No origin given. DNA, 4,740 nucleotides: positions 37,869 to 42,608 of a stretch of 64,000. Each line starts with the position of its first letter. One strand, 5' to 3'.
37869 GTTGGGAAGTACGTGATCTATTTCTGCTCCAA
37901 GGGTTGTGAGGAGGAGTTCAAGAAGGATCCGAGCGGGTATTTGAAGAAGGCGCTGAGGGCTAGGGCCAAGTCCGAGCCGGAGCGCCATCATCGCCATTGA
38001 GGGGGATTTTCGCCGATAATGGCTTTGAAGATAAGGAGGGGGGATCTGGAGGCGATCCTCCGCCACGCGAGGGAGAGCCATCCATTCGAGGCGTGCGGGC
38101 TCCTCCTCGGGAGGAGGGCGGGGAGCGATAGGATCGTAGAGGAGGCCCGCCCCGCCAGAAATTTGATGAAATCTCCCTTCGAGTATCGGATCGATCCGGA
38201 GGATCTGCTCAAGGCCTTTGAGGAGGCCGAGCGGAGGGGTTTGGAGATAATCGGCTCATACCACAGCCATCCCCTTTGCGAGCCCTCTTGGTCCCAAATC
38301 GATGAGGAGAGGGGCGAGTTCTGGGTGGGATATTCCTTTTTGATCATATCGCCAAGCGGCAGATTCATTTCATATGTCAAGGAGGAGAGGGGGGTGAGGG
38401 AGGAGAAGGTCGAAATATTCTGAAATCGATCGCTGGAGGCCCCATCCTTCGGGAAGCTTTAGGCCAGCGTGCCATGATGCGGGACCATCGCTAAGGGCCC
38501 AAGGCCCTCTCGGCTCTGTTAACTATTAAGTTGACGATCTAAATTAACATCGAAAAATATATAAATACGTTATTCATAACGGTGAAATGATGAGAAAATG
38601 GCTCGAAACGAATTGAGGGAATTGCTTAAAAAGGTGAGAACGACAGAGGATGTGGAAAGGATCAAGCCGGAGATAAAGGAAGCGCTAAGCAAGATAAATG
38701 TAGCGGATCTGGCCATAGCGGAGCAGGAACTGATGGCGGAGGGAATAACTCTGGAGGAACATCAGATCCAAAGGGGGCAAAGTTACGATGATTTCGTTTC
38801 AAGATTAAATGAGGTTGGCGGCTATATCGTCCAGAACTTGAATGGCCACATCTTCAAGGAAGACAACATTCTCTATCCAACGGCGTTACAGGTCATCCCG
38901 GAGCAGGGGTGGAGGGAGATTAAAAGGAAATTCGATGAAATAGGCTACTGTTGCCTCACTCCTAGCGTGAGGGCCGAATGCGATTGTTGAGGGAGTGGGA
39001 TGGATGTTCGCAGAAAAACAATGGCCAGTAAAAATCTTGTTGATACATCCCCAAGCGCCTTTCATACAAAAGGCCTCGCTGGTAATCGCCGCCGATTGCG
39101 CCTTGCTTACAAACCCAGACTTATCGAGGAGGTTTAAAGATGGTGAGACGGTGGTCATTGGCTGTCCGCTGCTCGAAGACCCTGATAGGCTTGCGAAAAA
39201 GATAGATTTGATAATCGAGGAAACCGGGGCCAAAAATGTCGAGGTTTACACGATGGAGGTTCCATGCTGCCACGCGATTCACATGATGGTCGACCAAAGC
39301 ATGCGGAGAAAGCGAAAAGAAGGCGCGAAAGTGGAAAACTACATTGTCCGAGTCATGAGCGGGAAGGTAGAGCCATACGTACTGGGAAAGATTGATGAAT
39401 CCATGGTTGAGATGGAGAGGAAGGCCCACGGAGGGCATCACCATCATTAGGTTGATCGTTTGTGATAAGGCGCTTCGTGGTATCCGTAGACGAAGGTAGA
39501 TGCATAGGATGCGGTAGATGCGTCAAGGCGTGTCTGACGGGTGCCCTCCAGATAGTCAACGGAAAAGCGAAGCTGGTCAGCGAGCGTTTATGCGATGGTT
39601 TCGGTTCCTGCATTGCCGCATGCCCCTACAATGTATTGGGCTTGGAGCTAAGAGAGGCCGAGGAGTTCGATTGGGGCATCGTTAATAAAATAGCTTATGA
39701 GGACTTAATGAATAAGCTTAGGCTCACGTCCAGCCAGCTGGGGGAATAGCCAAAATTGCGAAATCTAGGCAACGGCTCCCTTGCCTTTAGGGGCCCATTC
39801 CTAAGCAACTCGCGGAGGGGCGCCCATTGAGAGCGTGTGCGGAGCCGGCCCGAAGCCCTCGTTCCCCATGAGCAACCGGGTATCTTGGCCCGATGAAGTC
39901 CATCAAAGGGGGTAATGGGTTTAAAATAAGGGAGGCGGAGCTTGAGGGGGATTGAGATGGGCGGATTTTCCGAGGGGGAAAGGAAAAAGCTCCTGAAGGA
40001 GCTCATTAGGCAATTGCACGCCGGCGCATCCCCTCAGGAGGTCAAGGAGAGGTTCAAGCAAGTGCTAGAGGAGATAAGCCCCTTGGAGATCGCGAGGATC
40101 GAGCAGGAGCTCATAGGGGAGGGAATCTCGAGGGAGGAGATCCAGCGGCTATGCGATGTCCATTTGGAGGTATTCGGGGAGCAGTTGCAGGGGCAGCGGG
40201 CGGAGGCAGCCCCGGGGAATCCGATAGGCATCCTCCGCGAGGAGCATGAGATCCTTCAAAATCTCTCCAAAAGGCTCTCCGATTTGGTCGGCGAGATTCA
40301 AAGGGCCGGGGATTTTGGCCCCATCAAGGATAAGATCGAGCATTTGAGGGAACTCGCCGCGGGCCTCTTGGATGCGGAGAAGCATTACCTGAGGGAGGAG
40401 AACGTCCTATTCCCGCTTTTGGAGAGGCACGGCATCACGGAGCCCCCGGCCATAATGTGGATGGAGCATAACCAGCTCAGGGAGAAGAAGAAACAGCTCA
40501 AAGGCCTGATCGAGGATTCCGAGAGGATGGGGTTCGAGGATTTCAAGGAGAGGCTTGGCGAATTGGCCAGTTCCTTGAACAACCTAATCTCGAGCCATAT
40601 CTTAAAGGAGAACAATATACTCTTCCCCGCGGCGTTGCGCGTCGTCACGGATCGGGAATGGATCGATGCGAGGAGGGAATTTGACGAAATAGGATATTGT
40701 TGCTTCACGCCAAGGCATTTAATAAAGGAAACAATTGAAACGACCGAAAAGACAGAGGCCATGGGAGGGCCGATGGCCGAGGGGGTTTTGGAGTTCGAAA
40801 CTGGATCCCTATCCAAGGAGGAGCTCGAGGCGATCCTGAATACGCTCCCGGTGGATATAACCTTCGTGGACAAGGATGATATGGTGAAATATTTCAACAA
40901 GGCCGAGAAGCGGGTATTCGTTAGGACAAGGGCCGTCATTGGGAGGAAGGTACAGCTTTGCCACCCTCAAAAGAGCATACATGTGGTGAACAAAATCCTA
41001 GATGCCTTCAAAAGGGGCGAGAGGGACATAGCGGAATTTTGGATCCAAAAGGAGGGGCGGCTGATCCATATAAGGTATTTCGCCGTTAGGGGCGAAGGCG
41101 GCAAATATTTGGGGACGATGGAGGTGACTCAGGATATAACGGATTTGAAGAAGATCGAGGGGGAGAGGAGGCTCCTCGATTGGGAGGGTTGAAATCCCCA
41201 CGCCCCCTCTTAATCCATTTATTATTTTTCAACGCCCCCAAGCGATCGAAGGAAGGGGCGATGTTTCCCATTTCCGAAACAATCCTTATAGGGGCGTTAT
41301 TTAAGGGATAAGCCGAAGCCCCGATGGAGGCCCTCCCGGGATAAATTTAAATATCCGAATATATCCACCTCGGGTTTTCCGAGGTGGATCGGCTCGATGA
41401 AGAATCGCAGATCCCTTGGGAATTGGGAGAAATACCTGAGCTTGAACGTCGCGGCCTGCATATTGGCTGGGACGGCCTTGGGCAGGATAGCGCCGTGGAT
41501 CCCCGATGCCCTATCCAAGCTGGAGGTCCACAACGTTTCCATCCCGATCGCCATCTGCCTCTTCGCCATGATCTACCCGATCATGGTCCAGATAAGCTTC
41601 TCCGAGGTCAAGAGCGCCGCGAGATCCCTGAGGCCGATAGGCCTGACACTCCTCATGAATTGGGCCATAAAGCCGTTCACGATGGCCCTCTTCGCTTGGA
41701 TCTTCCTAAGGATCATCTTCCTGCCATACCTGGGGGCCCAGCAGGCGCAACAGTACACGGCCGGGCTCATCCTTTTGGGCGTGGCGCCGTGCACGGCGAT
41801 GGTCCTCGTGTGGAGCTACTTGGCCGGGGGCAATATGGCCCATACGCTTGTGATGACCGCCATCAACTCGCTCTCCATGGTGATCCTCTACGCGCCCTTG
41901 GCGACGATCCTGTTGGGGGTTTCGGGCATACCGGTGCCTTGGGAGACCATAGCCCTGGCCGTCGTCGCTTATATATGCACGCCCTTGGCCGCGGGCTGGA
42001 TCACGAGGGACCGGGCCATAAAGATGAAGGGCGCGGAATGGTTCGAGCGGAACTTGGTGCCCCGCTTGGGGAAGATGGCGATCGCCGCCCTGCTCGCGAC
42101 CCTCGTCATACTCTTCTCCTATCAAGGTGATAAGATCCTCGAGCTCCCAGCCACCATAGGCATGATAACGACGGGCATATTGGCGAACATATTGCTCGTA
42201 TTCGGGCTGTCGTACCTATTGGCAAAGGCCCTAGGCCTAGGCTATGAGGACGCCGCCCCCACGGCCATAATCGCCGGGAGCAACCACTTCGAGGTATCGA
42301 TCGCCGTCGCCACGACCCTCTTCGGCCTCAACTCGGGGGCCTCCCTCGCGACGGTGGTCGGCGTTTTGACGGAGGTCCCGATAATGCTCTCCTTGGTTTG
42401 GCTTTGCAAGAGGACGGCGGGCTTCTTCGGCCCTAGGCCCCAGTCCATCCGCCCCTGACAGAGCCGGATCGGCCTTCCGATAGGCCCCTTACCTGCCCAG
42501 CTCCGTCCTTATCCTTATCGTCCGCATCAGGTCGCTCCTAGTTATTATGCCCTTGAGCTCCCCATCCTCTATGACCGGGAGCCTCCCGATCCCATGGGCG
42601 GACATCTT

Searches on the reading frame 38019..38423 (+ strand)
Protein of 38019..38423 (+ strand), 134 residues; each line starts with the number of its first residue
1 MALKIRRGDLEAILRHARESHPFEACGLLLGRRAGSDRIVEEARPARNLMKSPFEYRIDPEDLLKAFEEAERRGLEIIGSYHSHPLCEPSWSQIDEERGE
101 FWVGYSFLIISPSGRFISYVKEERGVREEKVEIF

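Call 38: search_protein_families(library=pfam, proteins=[window:38019-38423:+], max_evalue=1)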
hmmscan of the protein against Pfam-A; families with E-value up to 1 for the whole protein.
window:38019-38423:+ (134 aa): 2 families
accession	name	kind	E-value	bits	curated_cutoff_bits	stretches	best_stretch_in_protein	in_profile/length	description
PF14464.11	Prok-JAB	-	4.8e-20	72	25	1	10-112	5-103/114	Prokaryotic homologs of the JAB domain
PF01398.27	JAB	-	0.0045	17.2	22.5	1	10-90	13-99/117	JAB1/Mov34/MPN/PAD-1 ubiquitin protease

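Call 54: search_protein_families(library=ncbifam, proteins=[window:38019-38423:+], max_evalue=0.001)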
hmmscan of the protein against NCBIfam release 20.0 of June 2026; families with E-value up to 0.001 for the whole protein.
window:38019-38423:+ (134 aa): 2 families
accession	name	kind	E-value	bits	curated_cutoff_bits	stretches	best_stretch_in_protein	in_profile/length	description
NF041370.1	desamp_Halo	equivalog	1e-24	86.9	130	1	4-122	2-122/133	desampylase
NF011093.0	PRK14520.1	equivalog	0.00063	19.7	165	1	71-104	30-61/156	30S ribosomal protein S16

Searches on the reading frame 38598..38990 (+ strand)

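Call 56: search_protein_families(library=pfam, proteins=[window:38598-38990:+], max_evalue=0.001)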
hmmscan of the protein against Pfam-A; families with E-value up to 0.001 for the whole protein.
window:38598-38990:+ (130 aa): 1 family
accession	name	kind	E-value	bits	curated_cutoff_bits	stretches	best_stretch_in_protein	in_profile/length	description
PF04282.18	DUF438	-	5.8e-10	39.4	25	1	6-54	1-49/67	Family of unknown function (DUF438)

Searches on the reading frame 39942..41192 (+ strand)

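Call 56: search_protein_families(library=pfam, proteins=[window:39942-41192:+], max_evalue=0.001)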
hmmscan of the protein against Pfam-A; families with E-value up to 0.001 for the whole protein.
window:39942-41192:+ (416 aa): 5 families
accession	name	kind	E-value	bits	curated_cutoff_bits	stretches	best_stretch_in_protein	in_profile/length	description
PF13596.12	PAS_10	-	3.9e-30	105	22.1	1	295-400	1-106/106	PAS domain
PF04282.18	DUF438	-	2e-26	92.1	25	1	18-83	1-66/67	Family of unknown function (DUF438)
PF01814.28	Hemerythrin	-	2e-21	77.2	25.3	1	94-231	2-127/127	Hemerythrin HHE cation binding domain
PF13426.13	PAS_9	-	9.4e-06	26.3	27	1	306-401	4-103/103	PAS domain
PF08448.16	PAS_4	-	5.3e-05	23.8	23.1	1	299-403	1-109/110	PAS fold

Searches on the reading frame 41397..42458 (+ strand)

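Call 56: search_protein_families(library=pfam, proteins=[window:41397-42458:+], max_evalue=0.001)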
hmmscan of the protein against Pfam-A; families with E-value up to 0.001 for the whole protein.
window:41397-42458:+ (353 aa): 2 families
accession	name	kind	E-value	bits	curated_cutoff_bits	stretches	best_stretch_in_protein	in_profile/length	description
PF01758.21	SBF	-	3.5e-42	144.7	24.3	1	52-249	1-190/191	Sodium Bile acid symporter family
PF13593.11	SBF_like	-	2.7e-10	40.5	25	1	21-324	6-295/313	SBF-like CPA transporter family (DUF4137)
